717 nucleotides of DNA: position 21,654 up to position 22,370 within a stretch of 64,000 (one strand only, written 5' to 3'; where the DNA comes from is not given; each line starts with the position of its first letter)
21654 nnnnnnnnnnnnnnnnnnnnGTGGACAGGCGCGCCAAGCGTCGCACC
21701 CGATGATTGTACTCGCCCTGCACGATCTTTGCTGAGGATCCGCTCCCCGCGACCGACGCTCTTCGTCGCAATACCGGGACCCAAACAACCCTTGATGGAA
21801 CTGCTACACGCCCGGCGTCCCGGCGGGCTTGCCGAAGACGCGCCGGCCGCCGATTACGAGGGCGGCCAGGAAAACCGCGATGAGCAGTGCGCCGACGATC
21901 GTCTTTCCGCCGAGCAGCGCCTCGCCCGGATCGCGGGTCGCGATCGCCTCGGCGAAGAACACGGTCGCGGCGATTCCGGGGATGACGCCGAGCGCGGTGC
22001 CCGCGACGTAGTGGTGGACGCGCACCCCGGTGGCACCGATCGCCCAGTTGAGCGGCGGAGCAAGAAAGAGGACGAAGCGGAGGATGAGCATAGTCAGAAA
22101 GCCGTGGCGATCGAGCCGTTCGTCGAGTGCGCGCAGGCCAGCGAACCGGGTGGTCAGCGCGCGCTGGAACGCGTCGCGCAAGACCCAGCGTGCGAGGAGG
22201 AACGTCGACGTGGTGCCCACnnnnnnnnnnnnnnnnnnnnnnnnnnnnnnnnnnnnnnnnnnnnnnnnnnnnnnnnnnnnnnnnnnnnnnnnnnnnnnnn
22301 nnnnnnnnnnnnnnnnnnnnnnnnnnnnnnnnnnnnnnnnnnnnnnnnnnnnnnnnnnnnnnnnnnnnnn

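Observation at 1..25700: Candidate uncharacterised biosynthetic gene cluster for a sulfated, acylated (possibly glycosylated/prenylated) lipid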

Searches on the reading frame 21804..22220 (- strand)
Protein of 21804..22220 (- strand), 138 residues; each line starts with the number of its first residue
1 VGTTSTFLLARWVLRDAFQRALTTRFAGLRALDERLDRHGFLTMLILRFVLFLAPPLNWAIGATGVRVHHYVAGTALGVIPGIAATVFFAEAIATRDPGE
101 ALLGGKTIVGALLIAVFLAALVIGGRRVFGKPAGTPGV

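Call 72: search_protein_families(library=pfam, proteins=[window:21804-22220:-], max_evalue=1)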
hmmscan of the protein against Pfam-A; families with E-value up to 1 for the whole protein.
window:21804-22220:- (138 aa): 3 families
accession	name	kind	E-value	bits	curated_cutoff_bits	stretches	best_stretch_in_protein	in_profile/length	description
PF09335.16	VTT_dom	-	2.5e-12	47.8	33.9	1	2-89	30-120/123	VTT domain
PF01036.24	Bac_rhodopsin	-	0.094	12.6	24.6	1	7-90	138-214/224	Bacteriorhodopsin-like protein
PF18646.6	DUF5632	-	0.18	12.2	25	1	47-103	11-64/81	Family of unknown function (DUF5632)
